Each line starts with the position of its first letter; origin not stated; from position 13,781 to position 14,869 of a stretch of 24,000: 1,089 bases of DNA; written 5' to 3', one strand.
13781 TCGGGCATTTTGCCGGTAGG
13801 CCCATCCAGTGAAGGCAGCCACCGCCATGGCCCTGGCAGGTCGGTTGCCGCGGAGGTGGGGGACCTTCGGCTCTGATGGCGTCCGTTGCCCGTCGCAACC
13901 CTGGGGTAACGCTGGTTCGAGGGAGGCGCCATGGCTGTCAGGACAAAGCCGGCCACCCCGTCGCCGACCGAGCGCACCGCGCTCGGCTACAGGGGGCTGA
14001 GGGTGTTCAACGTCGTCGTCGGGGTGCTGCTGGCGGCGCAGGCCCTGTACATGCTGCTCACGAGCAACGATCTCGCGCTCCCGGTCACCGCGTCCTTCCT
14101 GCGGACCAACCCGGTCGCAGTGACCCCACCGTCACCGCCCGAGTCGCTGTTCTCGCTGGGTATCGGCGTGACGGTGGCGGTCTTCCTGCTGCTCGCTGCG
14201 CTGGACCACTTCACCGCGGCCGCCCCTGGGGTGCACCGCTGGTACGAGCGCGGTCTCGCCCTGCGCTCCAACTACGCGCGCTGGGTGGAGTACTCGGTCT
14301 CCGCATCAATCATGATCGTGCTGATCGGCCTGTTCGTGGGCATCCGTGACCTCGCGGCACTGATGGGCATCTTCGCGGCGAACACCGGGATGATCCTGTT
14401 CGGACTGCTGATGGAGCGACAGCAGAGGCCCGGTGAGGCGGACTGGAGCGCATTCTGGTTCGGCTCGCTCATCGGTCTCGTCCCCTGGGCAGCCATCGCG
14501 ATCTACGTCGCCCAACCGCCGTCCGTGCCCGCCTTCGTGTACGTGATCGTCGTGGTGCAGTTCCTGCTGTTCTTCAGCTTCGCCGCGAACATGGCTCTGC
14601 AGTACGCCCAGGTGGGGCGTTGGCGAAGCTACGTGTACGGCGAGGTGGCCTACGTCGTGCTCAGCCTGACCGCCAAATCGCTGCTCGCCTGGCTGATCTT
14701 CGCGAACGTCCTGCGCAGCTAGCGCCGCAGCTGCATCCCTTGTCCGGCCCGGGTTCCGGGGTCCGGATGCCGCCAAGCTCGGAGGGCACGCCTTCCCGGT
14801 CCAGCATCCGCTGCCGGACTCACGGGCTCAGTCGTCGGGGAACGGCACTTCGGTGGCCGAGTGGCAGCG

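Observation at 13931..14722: Heliorhodopsin gene: a light-sensing 7-TM retinal protein whose cellular role is still unresolved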

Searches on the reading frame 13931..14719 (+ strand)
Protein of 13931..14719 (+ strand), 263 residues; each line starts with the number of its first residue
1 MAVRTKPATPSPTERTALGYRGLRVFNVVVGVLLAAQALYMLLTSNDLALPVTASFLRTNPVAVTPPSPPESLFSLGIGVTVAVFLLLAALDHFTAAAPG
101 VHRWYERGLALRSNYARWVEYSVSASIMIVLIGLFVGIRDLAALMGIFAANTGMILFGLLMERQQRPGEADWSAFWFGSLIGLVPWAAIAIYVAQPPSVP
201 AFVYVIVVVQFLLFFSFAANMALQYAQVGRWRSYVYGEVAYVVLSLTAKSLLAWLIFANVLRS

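Call 4: search_protein_families(library=pfam, proteins=[window:13931-14719:+], max_evalue=1)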
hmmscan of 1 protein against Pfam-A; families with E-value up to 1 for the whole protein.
window:13931-14719:+ (263 aa): 1 family
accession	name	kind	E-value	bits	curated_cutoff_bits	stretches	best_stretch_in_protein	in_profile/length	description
PF18761.7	Heliorhodopsin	-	4.1e-86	288.7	26.7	1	23-261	1-242/242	Heliorhodopsin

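Call 5: search_solved_structures(query=window:13931-14719:+, max_evalue=0.01, show_alignments=3)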
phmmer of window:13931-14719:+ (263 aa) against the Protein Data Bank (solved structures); distinct sequences matched with E-value up to 0.01: 6.
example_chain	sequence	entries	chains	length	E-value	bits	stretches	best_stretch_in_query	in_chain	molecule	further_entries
9ljj_A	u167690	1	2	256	5.5e-56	193.1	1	19-261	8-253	Heliorhodopsin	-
6su3_X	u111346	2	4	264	6.1e-56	193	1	19-261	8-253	48C12 heliorhodopsin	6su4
6uh3_A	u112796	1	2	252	6.8e-56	192.8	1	20-261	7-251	Heliorhodopsin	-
6is6_A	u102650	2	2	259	5.1e-51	176.8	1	13-262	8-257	heliorhodopsin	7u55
7clj_A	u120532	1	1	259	1.2e-50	175.7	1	13-262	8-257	heliorhodopsin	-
9vfc_A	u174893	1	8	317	3.9e-28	101.9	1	73-261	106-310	heliorhodopsin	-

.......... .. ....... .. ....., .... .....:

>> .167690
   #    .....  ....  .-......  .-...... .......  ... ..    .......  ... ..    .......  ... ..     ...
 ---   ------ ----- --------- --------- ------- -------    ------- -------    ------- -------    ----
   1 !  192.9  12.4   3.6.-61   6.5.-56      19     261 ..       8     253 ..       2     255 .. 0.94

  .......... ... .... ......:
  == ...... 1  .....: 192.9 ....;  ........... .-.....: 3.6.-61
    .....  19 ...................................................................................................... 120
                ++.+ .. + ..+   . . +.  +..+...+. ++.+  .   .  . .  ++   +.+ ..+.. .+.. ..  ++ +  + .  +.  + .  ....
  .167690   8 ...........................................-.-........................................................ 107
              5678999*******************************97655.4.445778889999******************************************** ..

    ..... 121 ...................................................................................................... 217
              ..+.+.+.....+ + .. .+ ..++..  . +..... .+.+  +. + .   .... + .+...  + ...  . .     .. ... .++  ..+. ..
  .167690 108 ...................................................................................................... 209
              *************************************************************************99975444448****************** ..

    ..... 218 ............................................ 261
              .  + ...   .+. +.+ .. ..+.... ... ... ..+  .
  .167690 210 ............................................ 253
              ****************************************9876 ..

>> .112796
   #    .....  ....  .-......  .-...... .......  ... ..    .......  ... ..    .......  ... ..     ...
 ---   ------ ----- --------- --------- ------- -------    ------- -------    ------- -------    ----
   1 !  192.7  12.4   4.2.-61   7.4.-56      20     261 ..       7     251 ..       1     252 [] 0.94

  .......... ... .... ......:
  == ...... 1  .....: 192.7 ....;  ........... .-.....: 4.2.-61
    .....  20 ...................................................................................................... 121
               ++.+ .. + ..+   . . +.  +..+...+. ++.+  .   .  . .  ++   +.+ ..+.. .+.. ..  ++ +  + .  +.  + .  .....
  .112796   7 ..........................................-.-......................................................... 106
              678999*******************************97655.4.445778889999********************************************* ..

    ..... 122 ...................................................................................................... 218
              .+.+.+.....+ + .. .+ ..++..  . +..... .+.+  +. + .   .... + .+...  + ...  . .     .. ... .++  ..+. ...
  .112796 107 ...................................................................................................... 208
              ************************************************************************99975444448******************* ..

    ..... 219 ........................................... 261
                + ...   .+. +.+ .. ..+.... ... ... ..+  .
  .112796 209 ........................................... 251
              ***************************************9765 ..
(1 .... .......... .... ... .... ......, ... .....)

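Call 6: search_protein_families(library=ncbifam, proteins=[window:13931-14719:+], max_evalue=1)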
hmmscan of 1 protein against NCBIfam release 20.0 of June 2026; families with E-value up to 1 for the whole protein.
window:13931-14719:+ (263 aa): 1 family
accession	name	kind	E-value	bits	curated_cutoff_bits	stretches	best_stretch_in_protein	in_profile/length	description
NF038020.1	HeR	equivalog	4.8e-80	268.6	100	1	23-261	1-244/244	heliorhodopsin HeR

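Call 15: find_homologous_proteins(query=window:13931-14719:+, max_evalue=1e-20)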
Query window:13931-14719:+ (263 aa): 1068 proteins with E <= 1e-20 among 8000 candidates; the best 120 are listed.
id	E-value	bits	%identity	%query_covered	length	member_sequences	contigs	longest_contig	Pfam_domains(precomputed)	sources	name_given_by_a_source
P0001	1.7e-150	518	93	100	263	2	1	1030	PF18761.8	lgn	-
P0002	4.4e-135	467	83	100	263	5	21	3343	PF18761.8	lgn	-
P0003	2.0e-127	442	79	99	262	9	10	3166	PF18761.8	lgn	-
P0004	7.7e-126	437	79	99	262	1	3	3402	PF18761.8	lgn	-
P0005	8.0e-126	437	78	100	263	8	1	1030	PF18761.8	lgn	-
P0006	1.1e-124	433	81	90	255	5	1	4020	PF18761.8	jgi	jgi:hypothetical protein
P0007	1.2e-120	420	73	100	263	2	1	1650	PF18761.8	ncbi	-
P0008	2.0e-120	419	73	100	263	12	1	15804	PF18761.8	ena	-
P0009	1.4e-118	413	73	100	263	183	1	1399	PF18761.8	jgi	jgi:hypothetical protein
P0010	2.0e-118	412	78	93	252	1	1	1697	PF18761.8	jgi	jgi:hypothetical protein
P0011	2.2e-118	412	73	100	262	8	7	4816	PF18761.8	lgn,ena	-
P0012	1.1e-117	410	73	100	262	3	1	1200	PF18761.8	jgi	jgi:Heliorhodopsin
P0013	1.4e-117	410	74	100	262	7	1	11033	PF18761.8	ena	-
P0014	1.4e-117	410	74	100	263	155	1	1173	PF18761.8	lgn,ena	-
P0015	1.8e-117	409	72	98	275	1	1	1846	PF18761.8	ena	-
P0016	2.0e-117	409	74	100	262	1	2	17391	PF18761.8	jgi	jgi:heliorhodopsin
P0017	2.1e-117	409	73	100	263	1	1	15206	PF18761.8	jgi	jgi:hypothetical protein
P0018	2.2e-117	409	72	100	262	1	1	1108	PF18761.8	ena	-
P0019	2.3e-117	409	73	100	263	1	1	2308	PF18761.8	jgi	jgi:hypothetical protein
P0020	4.9e-117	408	75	98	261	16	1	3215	PF18761.8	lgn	-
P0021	7.2e-117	407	74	100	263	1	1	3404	PF18761.8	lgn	-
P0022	1.0e-116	407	73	100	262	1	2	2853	PF18761.8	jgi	-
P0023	1.5e-116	406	73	100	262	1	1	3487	PF18761.8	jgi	-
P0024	2.3e-116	406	74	97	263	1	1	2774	PF18761.8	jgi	jgi:Heliorhodopsin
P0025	2.5e-116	406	75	94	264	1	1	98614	PF18761.8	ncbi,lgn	ncbi:MAG TPA: heliorhodopsin HeR [Micromonosporaceae bacterium]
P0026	2.6e-116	406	77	93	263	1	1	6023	PF18761.8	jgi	jgi:hypothetical protein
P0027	3.3e-116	405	73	100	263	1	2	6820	PF18761.8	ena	-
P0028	4.3e-116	405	72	100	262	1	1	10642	PF18761.8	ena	-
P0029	5.0e-116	405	73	100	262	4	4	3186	PF18761.8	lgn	-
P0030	5.6e-116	404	73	100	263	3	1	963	PF18761.8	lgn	-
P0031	8.7e-116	404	71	100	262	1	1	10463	PF18761.8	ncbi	-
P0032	9.1e-116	404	74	100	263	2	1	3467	PF18761.8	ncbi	-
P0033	1.0e-115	404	73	100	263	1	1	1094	PF18761.8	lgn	-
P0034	1.1e-115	404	72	100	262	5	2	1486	PF18761.8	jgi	jgi:heliorhodopsin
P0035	1.9e-115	403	72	100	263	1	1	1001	PF18761.8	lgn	-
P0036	5.2e-115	401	72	100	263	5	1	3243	PF18761.8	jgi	jgi:hypothetical protein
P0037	8.8e-115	401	71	100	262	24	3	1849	PF18761.8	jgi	jgi:hypothetical protein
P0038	9.9e-115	400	73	100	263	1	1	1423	PF18761.8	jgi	jgi:hypothetical protein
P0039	1.4e-114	400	71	100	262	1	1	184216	PF18761.8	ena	-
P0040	2.7e-114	399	71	100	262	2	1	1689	PF18761.8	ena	-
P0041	3.1e-114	399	71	100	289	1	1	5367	PF18761.8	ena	-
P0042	3.7e-114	399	72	98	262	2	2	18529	PF18761.8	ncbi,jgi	ncbi:MAG TPA: heliorhodopsin HeR [Acidothermaceae bacterium]|jgi:hypothetical protein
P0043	4.3e-114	398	72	98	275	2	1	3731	PF18761.8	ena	-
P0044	4.4e-114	398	76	90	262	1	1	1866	PF18761.8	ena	-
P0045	4.8e-114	398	71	100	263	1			PF18761.8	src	-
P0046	5.2e-114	398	74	97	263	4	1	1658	PF18761.8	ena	-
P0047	7.2e-114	398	71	100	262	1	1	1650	PF18761.8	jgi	jgi:Heliorhodopsin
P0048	7.5e-114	398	72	100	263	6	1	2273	PF18761.8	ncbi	-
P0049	7.8e-114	397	77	93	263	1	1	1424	PF18761.8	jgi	jgi:hypothetical protein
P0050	1.3e-113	397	71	98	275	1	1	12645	PF18761.8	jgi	jgi:hypothetical protein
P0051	2.1e-113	396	72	100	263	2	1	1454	PF18761.8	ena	-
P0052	2.6e-113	396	73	100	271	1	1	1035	PF18761.8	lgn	-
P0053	2.7e-113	396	73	100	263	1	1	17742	PF18761.8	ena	-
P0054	2.9e-113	396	74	93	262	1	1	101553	PF18761.8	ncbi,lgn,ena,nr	ncbi:MAG TPA: heliorhodopsin HeR [Streptosporangiaceae bacterium]|nr:heliorhodopsin HeR [Streptospor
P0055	3.2e-113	395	73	96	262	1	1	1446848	PF18761.8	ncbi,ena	-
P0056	3.4e-113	395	71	100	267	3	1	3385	PF18761.8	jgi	jgi:Heliorhodopsin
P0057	3.5e-113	395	74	95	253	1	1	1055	PF18761.8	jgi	jgi:hypothetical protein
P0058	4.0e-113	395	77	94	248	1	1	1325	PF18761.8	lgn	-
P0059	4.7e-113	395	76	90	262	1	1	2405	PF18761.8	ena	-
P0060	5.4e-113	395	70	100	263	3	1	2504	PF18761.8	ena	-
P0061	6.1e-113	395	75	93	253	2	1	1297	PF18761.8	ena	-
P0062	1.1e-112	394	71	100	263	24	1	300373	PF18761.8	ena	-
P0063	1.8e-112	393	71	100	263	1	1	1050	PF18761.8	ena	-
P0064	2.4e-112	393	76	93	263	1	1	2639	PF18761.8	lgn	-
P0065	2.8e-112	392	72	98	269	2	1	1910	PF18761.8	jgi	jgi:hypothetical protein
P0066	3.5e-112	392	72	100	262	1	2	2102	PF18761.8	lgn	-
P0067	4.1e-112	392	74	90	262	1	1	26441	PF18761.8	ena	-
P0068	8.5e-112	391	74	95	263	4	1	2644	PF18761.8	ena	-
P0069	1.4e-111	390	71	100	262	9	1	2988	PF18761.8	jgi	-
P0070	1.4e-111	390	73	100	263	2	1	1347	PF18761.8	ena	-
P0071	1.7e-111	390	74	93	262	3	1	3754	PF18761.8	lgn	-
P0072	1.9e-111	390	72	97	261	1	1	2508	PF18761.8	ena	-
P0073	2.9e-111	389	71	100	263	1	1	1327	PF18761.8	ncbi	-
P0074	3.6e-111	389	74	93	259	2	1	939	PF18761.8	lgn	-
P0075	3.7e-111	389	75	93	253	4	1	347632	PF18761.8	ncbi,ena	-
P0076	3.7e-111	389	75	93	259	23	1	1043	PF18761.8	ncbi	-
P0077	4.6e-111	388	75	93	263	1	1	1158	PF18761.8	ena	-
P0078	5.8e-111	388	73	94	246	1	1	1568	PF18761.8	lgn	-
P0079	8.4e-111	388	72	98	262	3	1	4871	PF18761.8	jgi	jgi:hypothetical protein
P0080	1.1e-110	387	74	93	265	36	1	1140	PF18761.8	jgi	jgi:hypothetical protein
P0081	1.3e-110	387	71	98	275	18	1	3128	PF18761.8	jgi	jgi:hypothetical protein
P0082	1.3e-110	387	71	100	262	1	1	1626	PF18761.8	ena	-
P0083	1.3e-110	387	74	93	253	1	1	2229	PF18761.8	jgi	jgi:hypothetical protein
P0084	1.5e-110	387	73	93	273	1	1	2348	PF18761.8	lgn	-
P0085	1.8e-110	386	73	94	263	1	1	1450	PF18761.8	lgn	-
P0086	1.9e-110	386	74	93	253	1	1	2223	PF18761.8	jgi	jgi:hypothetical protein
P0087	2.0e-110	386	76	90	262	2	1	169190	PF18761.8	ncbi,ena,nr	ncbi:MAG TPA: heliorhodopsin HeR [Streptosporangiaceae bacterium]|nr:heliorhodopsin HeR [Streptospor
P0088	2.1e-110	386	74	93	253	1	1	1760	PF18761.8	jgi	jgi:hypothetical protein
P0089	2.5e-110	386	71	99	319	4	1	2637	PF18761.8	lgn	-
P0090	2.5e-110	386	70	100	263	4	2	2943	PF18761.8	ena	-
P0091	2.8e-110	386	74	96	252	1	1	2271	PF18761.8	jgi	jgi:hypothetical protein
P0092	2.8e-110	386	70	100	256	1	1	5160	PF18761.8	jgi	-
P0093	3.3e-110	386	73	96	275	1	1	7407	PF18761.8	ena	-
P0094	3.4e-110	386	74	93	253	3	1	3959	PF18761.8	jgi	jgi:hypothetical protein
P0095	3.8e-110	385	73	93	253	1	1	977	PF18761.8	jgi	jgi:hypothetical protein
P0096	3.9e-110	385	75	93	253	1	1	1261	PF18761.8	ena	-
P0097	7.2e-110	384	73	93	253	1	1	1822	PF18761.8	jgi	jgi:hypothetical protein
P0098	7.3e-110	384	72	100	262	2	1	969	PF18761.8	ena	-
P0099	1.2e-109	384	73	92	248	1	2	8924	PF18761.8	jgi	jgi:hypothetical protein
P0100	1.3e-109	384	68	100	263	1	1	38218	PF18761.8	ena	-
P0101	1.5e-109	383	67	100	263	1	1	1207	PF18761.8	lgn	-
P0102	1.7e-109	383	71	93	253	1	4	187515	PF18761.8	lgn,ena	-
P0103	2.0e-109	383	74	92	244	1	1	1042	PF18761.8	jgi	jgi:hypothetical protein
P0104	2.0e-109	383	74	93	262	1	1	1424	PF18761.8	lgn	-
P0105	2.3e-109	383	72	95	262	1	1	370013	PF18761.8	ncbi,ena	-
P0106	2.5e-109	383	73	93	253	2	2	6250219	PF18761.8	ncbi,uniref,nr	ncbi:heliorhodopsin HeR [Micromonospora siamensis]|uniref:Heliorhodopsin HeR n=1 Tax=Micromonospora 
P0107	2.8e-109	383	72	93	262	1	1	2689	PF18761.8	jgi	jgi:hypothetical protein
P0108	2.9e-109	382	69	100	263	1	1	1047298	PF18761.8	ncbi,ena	-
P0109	5.0e-109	382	74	93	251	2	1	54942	PF18761.8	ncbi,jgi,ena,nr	ncbi:MAG TPA: heliorhodopsin HeR [Mycobacteriales bacterium]|jgi:hypothetical protein|nr:heliorhodop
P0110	6.3e-109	381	73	93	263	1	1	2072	PF18761.8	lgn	-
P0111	6.9e-109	381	72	95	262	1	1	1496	PF18761.8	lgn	-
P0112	8.7e-109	381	72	93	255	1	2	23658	PF18761.8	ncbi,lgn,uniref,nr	ncbi:heliorhodopsin HeR [Micromonospora maritima]|uniref:heliorhodopsin HeR n=1 Tax=Micromonospora m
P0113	1.0e-108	381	74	93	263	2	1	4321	PF18761.8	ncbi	-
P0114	1.1e-108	381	70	100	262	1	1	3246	PF18761.8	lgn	-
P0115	1.7e-108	380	75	93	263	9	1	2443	PF18761.8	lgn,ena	-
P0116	1.8e-108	380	72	93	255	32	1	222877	PF18761.8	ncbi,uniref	ncbi:heliorhodopsin HeR [Micromonospora marina]|uniref:heliorhodopsin HeR n=1 Tax=Micromonospora mar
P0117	1.8e-108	380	73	90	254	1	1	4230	PF18761.8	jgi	-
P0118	3.1e-108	379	73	93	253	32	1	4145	PF18761.8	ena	-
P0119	3.2e-108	379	74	96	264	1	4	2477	PF18761.8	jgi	-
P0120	3.3e-108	379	69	100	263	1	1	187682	PF18761.8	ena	-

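Call 16: find_related_loci(query=window:13931-14719:+, collection=genome_contigs, flank=8000)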
Query window:13931-14719:+ (263 aa) in genome_contigs; peptide patterns used: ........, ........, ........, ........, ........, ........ (x = any residue, [..] = any of these).
587 stretches matched a pattern; 112 encode a relative of the query (tblastn E <= 1e-3); the best 80 are kept; 80 distinct loci.
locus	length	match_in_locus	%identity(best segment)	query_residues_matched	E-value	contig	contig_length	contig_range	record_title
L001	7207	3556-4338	80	3-263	2e-134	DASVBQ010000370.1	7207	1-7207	MAG TPA_asm: Actinomycetes bacterium isolate SMAG_U1983 k141_923033, whole genome shotgun sequence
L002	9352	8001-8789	83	1-263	2e-133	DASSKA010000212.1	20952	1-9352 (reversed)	MAG TPA_asm: Nocardioidaceae bacterium isolate SMAG_U1129 k141_1099910, whole genome shotgun sequence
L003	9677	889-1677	78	1-263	8e-128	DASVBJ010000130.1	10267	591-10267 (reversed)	MAG TPA_asm: Actinomycetes bacterium isolate SMAG_U1976 k141_214926, whole genome shotgun sequence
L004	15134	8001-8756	72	7-262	2e-120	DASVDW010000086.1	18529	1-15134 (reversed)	MAG TPA_asm: Acidothermaceae bacterium isolate SMAG_U2044 k141_643075, whole genome shotgun sequence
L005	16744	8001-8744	75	16-263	2e-118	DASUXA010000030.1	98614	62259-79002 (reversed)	MAG TPA_asm: Micromonosporaceae bacterium isolate SMAG_U1857 k141_325048, whole genome shotgun sequence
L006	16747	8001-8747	72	1-249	4e-117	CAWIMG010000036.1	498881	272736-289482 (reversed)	MAG: uncultured Actinomycetes bacterium isolate MFD04428.bin.2.23 genome assembly, contig: contig_7785, whole genome sho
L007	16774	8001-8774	73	5-263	1e-116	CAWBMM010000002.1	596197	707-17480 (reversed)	MAG: uncultured Actinomycetota bacterium isolate MFD02159.bin.2.90 genome assembly, contig: contig_15971, whole genome s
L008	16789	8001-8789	73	1-263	1e-114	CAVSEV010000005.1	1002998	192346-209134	MAG: uncultured Actinomycetota bacterium isolate MFD01872.bin.2.128 genome assembly, contig: contig_4183, whole genome s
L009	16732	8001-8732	71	20-263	3e-114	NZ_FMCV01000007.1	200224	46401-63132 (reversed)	Micromonospora marina strain DSM 45555, whole genome shotgun sequence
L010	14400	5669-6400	73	20-263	3e-114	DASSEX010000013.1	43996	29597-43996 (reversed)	MAG TPA_asm: Mycobacteriales bacterium isolate SMAG_U989 k141_1534780, whole genome shotgun sequence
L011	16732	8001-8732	71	20-263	8e-114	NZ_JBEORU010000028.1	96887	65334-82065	Micromonospora sp. NPDC126480 NPDC126480_218_C2.ctg-0033, whole genome shotgun sequence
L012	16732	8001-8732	71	20-263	1e-113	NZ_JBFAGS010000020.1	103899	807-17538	Micromonospora sp. NPDC050980 NPDC050980_31_G6.ctg-0020, whole genome shotgun sequence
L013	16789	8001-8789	72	1-263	2e-113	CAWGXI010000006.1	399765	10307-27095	MAG: uncultured Actinomycetota bacterium isolate MFD02416.bin.1.262 genome assembly, contig: contig_2646, whole genome s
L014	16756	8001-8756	70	12-263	2e-113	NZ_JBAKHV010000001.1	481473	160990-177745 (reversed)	Micromonospora sp. CPCC 205561 Scaffold1_1, whole genome shotgun sequence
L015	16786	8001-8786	74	1-263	1e-113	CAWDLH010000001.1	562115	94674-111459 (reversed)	MAG: uncultured Actinomycetota bacterium isolate MFD04944.bin.1.265 genome assembly, contig: contig_14188, whole genome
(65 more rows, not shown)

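Call 19: find_encoding_contigs(protein=window:13931-14719:+, flank=10000, max_places=6)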
Protein window:13931-14719:+ (263 aa): no gene with exactly this product is on record in the collection.

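Call 60: predict_structure(alignment_id=A1)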
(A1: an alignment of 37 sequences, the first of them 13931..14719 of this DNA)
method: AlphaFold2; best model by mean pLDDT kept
length: 263 residues; sequences in the alignment: 37
mean_pLDDT: 71.1   pTM: 0.69
mean pLDDT of the five models: 71.1, 61.2, 58.0, 56.4, 55.8
residues with pLDDT >= 90: 10; 70-90: 149; 50-70: 84; < 50: 20
segments of 3 or more residues with pLDDT < 50: 1-15
pLDDT, mean of each block of 10 residues (from residue 1): 37 54 82 92 85 66 53 81 86 78 60 52 70 77 78 69 58 64 73 65 78 77 73 76 83 83 63
secondary structure, 60 per line:
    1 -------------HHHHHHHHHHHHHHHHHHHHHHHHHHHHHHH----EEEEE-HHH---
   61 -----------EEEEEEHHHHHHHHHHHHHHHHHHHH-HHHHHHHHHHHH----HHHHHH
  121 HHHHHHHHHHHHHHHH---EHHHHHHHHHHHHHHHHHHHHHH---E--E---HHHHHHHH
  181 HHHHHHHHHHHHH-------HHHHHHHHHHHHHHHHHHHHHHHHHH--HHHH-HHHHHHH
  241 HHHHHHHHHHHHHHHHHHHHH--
elements in order: H14-44 E49-53 E72-77 H78-97 H99-110 H115-136 H141-162 H173-193 H201-226 H229-232 H234-261
